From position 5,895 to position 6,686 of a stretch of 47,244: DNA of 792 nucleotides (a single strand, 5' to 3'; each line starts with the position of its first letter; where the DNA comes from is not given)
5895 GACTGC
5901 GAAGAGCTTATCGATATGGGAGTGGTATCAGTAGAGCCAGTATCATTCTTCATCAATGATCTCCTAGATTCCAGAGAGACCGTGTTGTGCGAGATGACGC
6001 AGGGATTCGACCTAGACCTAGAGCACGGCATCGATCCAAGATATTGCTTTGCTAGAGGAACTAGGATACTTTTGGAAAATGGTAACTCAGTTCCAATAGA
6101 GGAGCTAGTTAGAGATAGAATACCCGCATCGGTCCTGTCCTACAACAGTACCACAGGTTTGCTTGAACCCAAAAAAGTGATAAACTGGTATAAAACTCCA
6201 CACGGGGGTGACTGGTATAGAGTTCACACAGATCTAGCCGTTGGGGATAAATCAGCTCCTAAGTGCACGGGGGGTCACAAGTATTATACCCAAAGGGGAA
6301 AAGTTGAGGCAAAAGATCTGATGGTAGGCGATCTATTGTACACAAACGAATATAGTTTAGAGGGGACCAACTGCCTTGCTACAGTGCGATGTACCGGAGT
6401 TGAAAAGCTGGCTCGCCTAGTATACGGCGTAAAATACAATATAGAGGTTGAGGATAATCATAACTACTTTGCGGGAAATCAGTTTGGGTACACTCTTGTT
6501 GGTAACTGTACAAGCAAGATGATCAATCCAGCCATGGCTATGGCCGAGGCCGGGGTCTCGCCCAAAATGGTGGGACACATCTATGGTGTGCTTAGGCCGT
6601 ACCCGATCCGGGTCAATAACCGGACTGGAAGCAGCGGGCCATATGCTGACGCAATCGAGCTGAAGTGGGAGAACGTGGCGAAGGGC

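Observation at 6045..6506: Mini-intein inserted in the catalytic core of the PurZ-like gene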

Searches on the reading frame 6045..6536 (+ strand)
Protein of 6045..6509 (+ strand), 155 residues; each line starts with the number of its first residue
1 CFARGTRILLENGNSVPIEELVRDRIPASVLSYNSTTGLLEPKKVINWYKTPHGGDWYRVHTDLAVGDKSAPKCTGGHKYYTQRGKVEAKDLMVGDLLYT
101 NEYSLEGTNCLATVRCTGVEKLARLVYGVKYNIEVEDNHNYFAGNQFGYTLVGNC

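Call 3: search_protein_families(library=pfam, proteins=[window:6045-6509:+], max_evalue=1)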
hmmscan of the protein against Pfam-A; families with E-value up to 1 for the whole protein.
window:6045-6509:+ (155 aa): 3 families
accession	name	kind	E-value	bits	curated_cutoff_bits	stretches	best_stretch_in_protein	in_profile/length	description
PF14890.11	Intein_splicing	-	9.1e-07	29.2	35.8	1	8-102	2-96/155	Intein splicing domain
PF07591.16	PT-HINT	-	1.4e-06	29.1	27.7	1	29-146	19-126/137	Pretoxin HINT domain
PF13403.11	Hint_2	-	0.0037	18.1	28.4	0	1-22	2-22/147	Hint domain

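Call 12: find_homologous_proteins(query=window:6045-6509:+, max_evalue=0.001)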
Query window:6045-6509:+: 17 candidates shared short words with the query, none scored E <= 0.001.

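Call 26: predict_structure(protein=window:6045-6509:+)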
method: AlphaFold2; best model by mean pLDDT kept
length: 155 residues; sequences in the alignment: 1
mean_pLDDT: 32.8   pTM: 0.22
mean pLDDT of the five models: 32.8, 29.5, 28.2, 28.1, 27.2
residues with pLDDT >= 90: 0; 70-90: 0; 50-70: 2; < 50: 153
segments of 3 or more residues with pLDDT < 50: 1-6, 8-13, 15-155
pLDDT, mean of each block of 10 residues (from residue 1): 43 46 39 42 38 33 29 26 26 29 32 32 26 26 29 27
secondary structure, 60 per line:
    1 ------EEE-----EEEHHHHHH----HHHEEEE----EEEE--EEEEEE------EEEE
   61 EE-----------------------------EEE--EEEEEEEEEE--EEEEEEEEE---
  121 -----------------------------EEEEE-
elements in order: E7-9 E15-17 H18-23 E31-34 E39-42 E45-50 E57-62 E92-94 E97-106 E109-117 E150-154

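Call 28: search_protein_representatives(protein=window:6045-6509:+)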
Query: 155 residues. Proteins with E-value up to 0.001 (for the whole library): 1282; up to 1e-10: 125; up to 1e-30: 2. The best 150 are listed.
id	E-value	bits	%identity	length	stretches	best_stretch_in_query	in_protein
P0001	6.4e-102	354.6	100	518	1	1-155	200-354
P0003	9.4e-59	214.2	66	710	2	1-113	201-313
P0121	3.8e-24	101.8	50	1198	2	1-111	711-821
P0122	1.3e-23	100.0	34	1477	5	1-99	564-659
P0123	1.9e-23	99.5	44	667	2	1-113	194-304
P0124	6.1e-20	88.1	33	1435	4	1-145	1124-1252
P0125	6.7e-19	84.7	30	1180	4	3-97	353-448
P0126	3.9e-18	82.2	32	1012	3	1-150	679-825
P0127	5.2e-18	81.8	44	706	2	1-108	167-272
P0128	8.4e-18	81.1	42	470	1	1-147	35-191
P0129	1.3e-17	80.5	38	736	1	1-145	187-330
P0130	1.7e-17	80.1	40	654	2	1-106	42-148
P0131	2.7e-17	79.5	37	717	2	1-100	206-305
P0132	3.9e-17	79.0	46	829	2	1-102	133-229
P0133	6.7e-17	78.2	37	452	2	5-145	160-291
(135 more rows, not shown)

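Call 32: search_protein_families(library=pfam, proteins=[P0121, P0122, P0123, P0124, P0125, P0126, P0127, P0128, P0129, P0130], max_evalue=0.0001)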
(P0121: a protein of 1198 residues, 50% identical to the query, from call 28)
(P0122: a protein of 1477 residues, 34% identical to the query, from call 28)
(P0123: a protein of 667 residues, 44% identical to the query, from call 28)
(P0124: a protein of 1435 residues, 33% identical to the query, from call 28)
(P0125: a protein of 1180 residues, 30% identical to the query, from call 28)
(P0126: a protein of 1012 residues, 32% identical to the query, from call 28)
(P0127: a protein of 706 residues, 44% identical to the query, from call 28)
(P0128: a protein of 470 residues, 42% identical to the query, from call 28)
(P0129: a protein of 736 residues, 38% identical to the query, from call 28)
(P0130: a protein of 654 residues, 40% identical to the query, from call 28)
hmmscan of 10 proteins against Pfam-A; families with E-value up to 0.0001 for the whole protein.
P0121 (1198 aa): 6 families
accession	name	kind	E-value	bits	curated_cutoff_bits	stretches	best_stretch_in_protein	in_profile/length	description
PF00476.26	DNA_pol_A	-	6.7e-71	239.7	34.3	2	401-710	3-299/381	DNA polymerase family A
PF03161.18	LAGLIDADG_2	-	6.5e-22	78.7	25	1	822-995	2-159/168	LAGLIDADG DNA endonuclease family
PF03167.25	UDG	-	1.1e-17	64.8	24.3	1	35-172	7-135/141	Uracil DNA glycosylase superfamily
PF01612.26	DNA_pol_A_exo1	-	6.6e-10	39.5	23.6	1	199-368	8-172/173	3'-5' exonuclease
PF14890.11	Intein_splicing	-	6e-08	33.1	35.8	1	719-1085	3-148/155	Intein splicing domain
PF07591.16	PT-HINT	-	2.8e-07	31.3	27.7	1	730-810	10-89/137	Pretoxin HINT domain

P0122 (1477 aa): 4 families
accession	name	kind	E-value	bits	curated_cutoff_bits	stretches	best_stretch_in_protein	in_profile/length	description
PF14890.11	Intein_splicing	-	4.4e-68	228.4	35.8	4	314-484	3-155/155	Intein splicing domain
PF03161.18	LAGLIDADG_2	-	4.8e-24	85.6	25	2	800-860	85-146/168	LAGLIDADG DNA endonuclease family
PF07591.16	PT-HINT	-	5.7e-16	59.4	27.7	1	590-662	18-91/137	Pretoxin HINT domain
PF07230.16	Portal_T4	-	5.9e-14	52.1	22.9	1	1186-1365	247-425/433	Bacteriophage T4-like portal protein (Gp20)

P0123 (667 aa): 4 families
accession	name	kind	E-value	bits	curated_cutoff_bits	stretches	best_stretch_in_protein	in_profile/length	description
PF00476.26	DNA_pol_A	-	1.2e-57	196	34.3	2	16-199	123-305/381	DNA polymerase family A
PF03161.18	LAGLIDADG_2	-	1.3e-20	74.4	25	1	303-474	2-163/168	LAGLIDADG DNA endonuclease family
PF14890.11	Intein_splicing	-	2e-06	28.1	35.8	1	202-556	2-148/155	Intein splicing domain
PF07591.16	PT-HINT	-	4.6e-06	27.4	27.7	0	210-293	10-91/137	Pretoxin HINT domain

P0124 (1435 aa): 9 families
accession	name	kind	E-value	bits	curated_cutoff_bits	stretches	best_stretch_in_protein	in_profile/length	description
PF07591.16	PT-HINT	-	1.2e-90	301.3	27.7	4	1131-1259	2-136/137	Pretoxin HINT domain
PF00082.27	Peptidase_S8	-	1.1e-43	150.1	21.8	1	242-497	1-274/288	Subtilase family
PF14890.11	Intein_splicing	-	9.8e-32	110.3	35.8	3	1139-1259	11-155/155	Intein splicing domain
PF18911.6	PKD_4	-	1.5e-19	70.2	27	1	527-611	1-84/85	PKD domain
PF01079.26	Hint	-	6e-19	68.9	29.7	0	951-1028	11-91/213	Hint module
PF08517.17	AXH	-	7.7e-18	65.5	33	0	1125-1201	1-86/116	Ataxin-1 and HBP1 module (AXH)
PF13403.11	Hint_2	-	1.9e-17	64.5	28.4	0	1123-1152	1-30/147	Hint domain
PF00801.26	PKD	-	9.3e-14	51.6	23.5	1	534-606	4-75/80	PKD domain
PF05203.21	Hom_end_hint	-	1.4e-11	45.2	32.1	0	1124-1193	1-74/228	Hom_end-associated Hint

P0125 (1180 aa): 2 families
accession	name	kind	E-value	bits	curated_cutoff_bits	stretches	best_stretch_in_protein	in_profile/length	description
PF14890.11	Intein_splicing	-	2.2e-42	144.9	35.8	3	1010-1147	3-155/155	Intein splicing domain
PF03161.18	LAGLIDADG_2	-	1.1e-18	68.3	25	1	462-617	2-155/168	LAGLIDADG DNA endonuclease family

P0126 (1012 aa): 4 families
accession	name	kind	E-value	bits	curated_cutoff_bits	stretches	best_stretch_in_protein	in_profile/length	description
PF14890.11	Intein_splicing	-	9e-14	52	35.8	1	330-661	1-148/155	Intein splicing domain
PF07591.16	PT-HINT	-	1.8e-13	51.4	27.7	1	703-825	15-129/137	Pretoxin HINT domain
PF00154.27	RecA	-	3.9e-10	40.1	27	0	259-322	133-197/262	recA bacterial DNA recombination protein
PF03161.18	LAGLIDADG_2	-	5.9e-07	30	25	1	439-582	2-158/168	LAGLIDADG DNA endonuclease family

P0127 (706 aa): 4 families
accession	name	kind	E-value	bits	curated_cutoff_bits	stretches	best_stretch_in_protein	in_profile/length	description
PF03161.18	LAGLIDADG_2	-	1.3e-30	107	25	1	275-448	2-161/168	LAGLIDADG DNA endonuclease family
PF00176.29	SNF2-rel_dom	-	2.3e-27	96.3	24.9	2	42-166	2-133/290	SNF2-related domain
PF14890.11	Intein_splicing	-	3.5e-09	37.1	35.8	1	176-536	3-155/155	Intein splicing domain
PF07591.16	PT-HINT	-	2.5e-05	25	27.7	0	192-271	16-95/137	Pretoxin HINT domain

P0128 (470 aa): 2 families
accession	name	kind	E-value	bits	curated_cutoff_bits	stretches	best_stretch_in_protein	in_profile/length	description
PF09414.15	RNA_ligase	-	1.5e-11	45.2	27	1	229-339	47-157/171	RNA ligase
PF14890.11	Intein_splicing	-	7.2e-08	32.8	35.8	1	43-192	2-152/155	Intein splicing domain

P0129 (736 aa): 3 families
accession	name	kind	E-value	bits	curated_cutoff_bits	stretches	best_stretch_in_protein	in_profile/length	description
PF00176.29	SNF2-rel_dom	-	1e-27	97.5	24.9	2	39-186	1-133/290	SNF2-related domain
PF00271.37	Helicase_C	-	1e-13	51.9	23.5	1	562-663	12-110/110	Helicase conserved C-terminal domain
PF14890.11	Intein_splicing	-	2.1e-07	31.3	35.8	1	194-335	1-155/155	Intein splicing domain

P0130 (654 aa): 4 families
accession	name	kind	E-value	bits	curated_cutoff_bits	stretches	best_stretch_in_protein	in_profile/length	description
PF03161.18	LAGLIDADG_2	-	1.6e-25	90.4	25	1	153-312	2-168/168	LAGLIDADG DNA endonuclease family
PF14890.11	Intein_splicing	-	7.9e-09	35.9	35.8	1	58-389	11-155/155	Intein splicing domain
PF09414.15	RNA_ligase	-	2.1e-08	34.9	27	1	427-533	53-160/171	RNA ligase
PF07591.16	PT-HINT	-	4.8e-05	24.1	27.7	0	70-155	19-102/137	Pretoxin HINT domain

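Call 33: search_dna_similar(query=window:6045-6509:+, collection=phages, mode=protein, max_rows=40, max_evalue=0.001)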
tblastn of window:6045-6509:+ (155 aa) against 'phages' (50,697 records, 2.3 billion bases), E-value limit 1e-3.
Records with a match: 25; places in all: 25; records where one place covers at least 80% of the query: 13.
Best place of each record, by identity: <60% 25.
By first word of the organism name: Vibrio 11; Salmonella 5; Escherichia 3; Bacillus 2; Bacteriophage 1; uncultured 1; Salicola 1; Pseudaeromonas 1.
By host as written in the record: - 10; Salmonella enterica 3; Vibrio crassostreae 2; Bacillus megaterium str. ATCC 43725 2; Salmonella enterica subsp. enterica serovar Enteritidis PT1 2; Escherichia coli C600 2; Salicola sp. PV4 1; Vibrio coralliilyticus RE98 1; and 2 more.
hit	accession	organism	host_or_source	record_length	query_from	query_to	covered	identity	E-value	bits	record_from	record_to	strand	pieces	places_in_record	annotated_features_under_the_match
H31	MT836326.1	Bacteriophage sp.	human fecal samples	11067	1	144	93%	34.5%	4e-7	54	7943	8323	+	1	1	record has no annotation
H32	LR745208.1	uncultured phage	metagenomic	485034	1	155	100%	30.7%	4e-11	65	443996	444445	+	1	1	record has no annotation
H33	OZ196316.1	Vibrio phage K459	Seawater and oysters mix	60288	1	155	100%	28.0%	2e-5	49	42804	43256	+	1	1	DNA helicase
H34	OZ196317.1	Vibrio phage K461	Seawater and oysters mix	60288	1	155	100%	28.0%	2e-5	49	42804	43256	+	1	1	DNA helicase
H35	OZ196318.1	Vibrio phage K457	Seawater and oysters mix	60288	1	155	100%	28.0%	2e-5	49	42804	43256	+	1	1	DNA helicase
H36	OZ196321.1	Vibrio phage K455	Seawater and oysters mix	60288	1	155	100%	28.0%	2e-5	49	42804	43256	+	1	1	DNA helicase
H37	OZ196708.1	Vibrio phage K456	Seawater and oysters mix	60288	1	155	100%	28.0%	2e-5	49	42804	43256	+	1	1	DNA helicase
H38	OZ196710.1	Vibrio phage K458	Seawater and oysters mix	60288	1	155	100%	28.0%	2e-5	49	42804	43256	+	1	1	DNA helicase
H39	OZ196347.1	Vibrio phage K389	Seawater and oysters mix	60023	1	155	100%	27.8%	6e-5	47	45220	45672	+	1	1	DNA helicase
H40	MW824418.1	Vibrio phage 268E42.1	Vibrio crassostreae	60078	1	155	100%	27.8%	6e-5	47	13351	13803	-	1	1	hypothetical protein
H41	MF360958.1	Salicola phage SCTP-2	Salicola sp. PV4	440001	1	155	100%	27.5%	3e-6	51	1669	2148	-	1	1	4: hypothetical protein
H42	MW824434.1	Vibrio phage PS65A.1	Vibrio crassostreae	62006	1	155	100%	27.2%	7e-5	47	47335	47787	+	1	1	hypothetical protein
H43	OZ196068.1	Vibrio phage K453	Seawater and oysters mix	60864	1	155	100%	26.0%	3e-4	45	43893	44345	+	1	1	DNA helicase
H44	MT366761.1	Vibrio phage vB_VcorM_GR11A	Vibrio coralliilyticus RE98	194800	1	102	66%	33.7%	3e-4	45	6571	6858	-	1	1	hypothetical protein (x2)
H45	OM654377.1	Pseudaeromonas phage vB_PpeM_ KLEP7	Pseudaeromonas pectinilytica strain ...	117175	1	99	64%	34.3%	2e-11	66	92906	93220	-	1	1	intein-containing RNA ligase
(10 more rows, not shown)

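Call 37: search_solved_structures(query=A3, max_evalue=0.001, show_alignments=2)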
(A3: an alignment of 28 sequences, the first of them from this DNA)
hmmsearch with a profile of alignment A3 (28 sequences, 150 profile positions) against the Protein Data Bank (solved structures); distinct sequences matched with E-value up to 0.001: 53.
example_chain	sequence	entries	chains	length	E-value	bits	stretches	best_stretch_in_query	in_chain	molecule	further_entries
7cfv_A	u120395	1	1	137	1.8e-26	96.2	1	11-149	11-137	Spl DnaX mini-intein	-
8ubs_A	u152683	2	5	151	5.8e-20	75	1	4-149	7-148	NrdJ-1 | Nrdj-1 intein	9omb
4o1r_A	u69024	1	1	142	7.2e-19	71.5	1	2-149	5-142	Replicative DNA helicase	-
2jmz_A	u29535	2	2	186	1.5e-18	70.5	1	28-148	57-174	Hypothetical protein MJ0781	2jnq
3ifj_A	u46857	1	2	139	2.5e-18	69.8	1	1-149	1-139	Endonuclease PI-MtuI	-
6rpq_A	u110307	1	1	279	7.2e-18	68.3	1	31-149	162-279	Ubiquitin-like protein SMT3,1108aa long hypothetical cell division control protein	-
2in0_A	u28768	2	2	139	1.2e-17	67.5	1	1-149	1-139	Endonuclease PI-MtuI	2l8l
2in9_A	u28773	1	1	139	1.5e-17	67.2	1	1-149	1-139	Endonuclease PI-MtuI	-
5k08_A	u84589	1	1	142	2.3e-17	66.6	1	1-150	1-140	RecA mini intein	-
5i0a_A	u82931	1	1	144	2.4e-17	66.5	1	1-150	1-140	Intein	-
3igd_A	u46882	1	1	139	6.3e-17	65.2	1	1-149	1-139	Endonuclease PI-MtuI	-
1mi8_A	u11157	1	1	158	2.9e-16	63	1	4-149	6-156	DnaB intein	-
2in8_A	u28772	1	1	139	7.5e-16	61.7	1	1-149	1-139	Endonuclease PI-MtuI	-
6rpp_A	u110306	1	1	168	2.1e-15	60.2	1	25-148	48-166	Cell division control protein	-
2imz_A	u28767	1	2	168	4.7e-15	59.1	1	1-149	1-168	Endonuclease PI-MtuI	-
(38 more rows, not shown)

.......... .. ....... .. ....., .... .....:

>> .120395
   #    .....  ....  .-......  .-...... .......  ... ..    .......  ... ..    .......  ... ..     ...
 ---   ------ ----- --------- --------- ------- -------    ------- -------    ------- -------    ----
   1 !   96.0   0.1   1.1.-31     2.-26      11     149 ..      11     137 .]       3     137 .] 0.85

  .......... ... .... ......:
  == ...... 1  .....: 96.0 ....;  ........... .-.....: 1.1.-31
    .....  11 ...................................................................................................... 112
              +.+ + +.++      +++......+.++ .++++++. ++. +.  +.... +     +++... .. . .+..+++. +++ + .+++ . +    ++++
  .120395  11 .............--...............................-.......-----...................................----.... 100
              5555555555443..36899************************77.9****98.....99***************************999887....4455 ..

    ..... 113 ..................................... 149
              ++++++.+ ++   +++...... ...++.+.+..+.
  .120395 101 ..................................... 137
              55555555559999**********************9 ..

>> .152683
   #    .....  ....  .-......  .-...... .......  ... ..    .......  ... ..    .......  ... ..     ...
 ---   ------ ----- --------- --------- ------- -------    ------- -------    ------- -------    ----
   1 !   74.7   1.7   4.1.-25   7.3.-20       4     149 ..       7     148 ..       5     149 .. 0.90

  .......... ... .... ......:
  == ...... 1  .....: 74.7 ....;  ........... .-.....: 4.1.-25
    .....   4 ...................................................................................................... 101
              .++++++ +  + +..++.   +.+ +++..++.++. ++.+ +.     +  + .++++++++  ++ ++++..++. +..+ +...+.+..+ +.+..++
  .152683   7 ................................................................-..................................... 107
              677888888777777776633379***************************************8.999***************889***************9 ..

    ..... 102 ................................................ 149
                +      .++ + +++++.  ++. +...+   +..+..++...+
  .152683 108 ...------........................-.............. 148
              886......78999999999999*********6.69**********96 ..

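Call 46: predict_structure(alignment_id=A3)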
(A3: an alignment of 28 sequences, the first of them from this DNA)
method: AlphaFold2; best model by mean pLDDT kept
length: 155 residues; sequences in the alignment: 28
mean_pLDDT: 93.9   pTM: 0.88
mean pLDDT of the five models: 93.9, 92.3, 90.3, 89.9, 88.4
residues with pLDDT >= 90: 131; 70-90: 23; 50-70: 1; < 50: 0
segments of 3 or more residues with pLDDT < 50: none
pLDDT, mean of each block of 10 residues (from residue 1): 97 96 98 94 97 95 87 96 97 97 84 95 86 95 94 92
secondary structure, 60 per line:
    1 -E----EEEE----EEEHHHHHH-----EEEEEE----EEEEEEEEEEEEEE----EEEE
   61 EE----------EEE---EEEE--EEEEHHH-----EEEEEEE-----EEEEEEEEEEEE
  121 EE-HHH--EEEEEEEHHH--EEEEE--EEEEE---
elements in order: E7-10 E15-17 H18-23 E29-34 E39-52 E57-62 E73-75 E79-82 E85-88 E97-103 E109-122 E129-135 E141-145 E148-152

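Call 50: fold_search(model_id=the predicted structure, library=pdb)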
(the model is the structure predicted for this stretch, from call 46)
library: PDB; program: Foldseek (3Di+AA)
matches with E <= 10: 442; with E <= 0.001: 59
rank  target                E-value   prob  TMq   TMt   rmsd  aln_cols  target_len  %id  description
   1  2imz_A                2.6e-09  1.00  0.80  0.86   2.5       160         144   24  Crystal structure of Mtu recA intein splicing domain (released 2007-05-01)
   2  5i0a                  3.3e-09  1.00  0.75  0.81   3.5       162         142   25  RecA mini intein in complex with cisplatin (released 2016-09-21)
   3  2in9                  4.5e-09  1.00  0.78  0.86   2.5       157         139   27  crystal structure of Mtu recA intein, splicing domain (released 2007-05-01)
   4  2imz_B                5.3e-09  1.00  0.78  0.85   2.7       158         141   26  Crystal structure of Mtu recA intein splicing domain (released 2007-05-01)
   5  2in0                  9.2e-09  1.00  0.71  0.78   3.6       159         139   26  crystal structure of Mtu recA intein splicing domain (released 2007-05-01)
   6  2in8                  9.7e-09  1.00  0.80  0.88   2.3       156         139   25  crystal structure of Mtu recA intein, splicing domain (released 2007-05-01)
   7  3igd                  1.1e-08  1.00  0.71  0.78   3.5       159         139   26  Crystal structure of Mtu recA intein, splicing domain (released 2009-10-06)
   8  3ifj_A                1.2e-08  1.00  0.73  0.80   3.3       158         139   26  Crystal structure of Mtu recA intein, splicing domain (released 2009-10-06)
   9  7cfv_MODEL_1_A        1.9e-08  1.00  0.75  0.84   2.6       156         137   26  Solution NMR structure of DnaX mini intein from Spirulina platensis (released 2020-12-23)
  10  1zd7_A                3.1e-08  1.00  0.76  0.74   3.4       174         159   18  1.7 Angstrom Crystal Structure Of Post-Splicing Form of a dnaE Intein from Synechocystis Sp. Pcc 6803 (released 2006-01-24)
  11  2lwy_MODEL_1_A        5.5e-08  1.00  0.74  0.82   3.6       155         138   25  Solution Structure of Bacterial Intein-Like domain from Clostridium thermocellum (released 2013-05-08)
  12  1mi8                  5.8e-08  1.00  0.65  0.71   5.4       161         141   20  2.0 Angstrom crystal structure of a DnaB intein from Synechocystis sp. PCC 6803 (released 2003-08-19)
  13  6frg                  7.5e-08  1.00  0.76  0.75   3.8       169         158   18  Crystal structure of G-1F mutant of Ssp DnaB Mini-Intein variant M86 (released 2019-01-30)
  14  4o1r                  1.3e-07  1.00  0.78  0.84   2.3       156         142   23  Crystal structure of NpuDnaB intein (released 2014-03-19)
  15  6y75_A                1.3e-07  1.00  0.73  0.74   3.1       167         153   20  BIL2 domain from T.thermophila BUBL1 locus (C1A-N143A) (released 2021-02-03)
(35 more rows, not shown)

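Call 57: find_related_loci(query=A5, collection=metagenome_contigs, flank=3000)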
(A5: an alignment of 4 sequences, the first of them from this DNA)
Query A5 (164 aa) in metagenome_contigs; peptide patterns used: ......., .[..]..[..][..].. (x = any residue, [..] = any of these).
535 stretches matched a pattern; 175 encode a relative of the query (tblastn E <= 1e-3); the best 80 are kept; 80 distinct loci.
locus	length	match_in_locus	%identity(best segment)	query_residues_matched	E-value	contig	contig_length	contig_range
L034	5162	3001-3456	41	1-157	2e-25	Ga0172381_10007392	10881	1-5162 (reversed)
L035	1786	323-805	37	1-155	2e-24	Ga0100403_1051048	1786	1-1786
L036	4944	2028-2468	35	1-156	1e-20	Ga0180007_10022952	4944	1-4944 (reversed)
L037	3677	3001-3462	35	1-155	1e-19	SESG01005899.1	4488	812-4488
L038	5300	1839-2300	35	1-155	1e-19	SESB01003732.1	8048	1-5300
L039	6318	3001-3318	39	1-105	5e-18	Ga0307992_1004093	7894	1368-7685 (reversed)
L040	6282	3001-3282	39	1-99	1e-17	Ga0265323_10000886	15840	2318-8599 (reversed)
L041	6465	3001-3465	34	1-155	4e-17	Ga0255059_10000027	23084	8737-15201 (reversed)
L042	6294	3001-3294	38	1-96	1e-16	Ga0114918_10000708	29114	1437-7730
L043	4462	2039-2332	39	1-96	5e-16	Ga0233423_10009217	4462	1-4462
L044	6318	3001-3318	35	1-105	1e-15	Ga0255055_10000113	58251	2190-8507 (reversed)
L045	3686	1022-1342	34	1-101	1e-15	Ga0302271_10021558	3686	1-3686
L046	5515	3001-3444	32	1-155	3e-15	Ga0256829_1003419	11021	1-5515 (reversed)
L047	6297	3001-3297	37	1-96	3e-15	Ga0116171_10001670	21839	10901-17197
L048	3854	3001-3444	32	1-155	2e-14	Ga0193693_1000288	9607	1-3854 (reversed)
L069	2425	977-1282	35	1-99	7e-12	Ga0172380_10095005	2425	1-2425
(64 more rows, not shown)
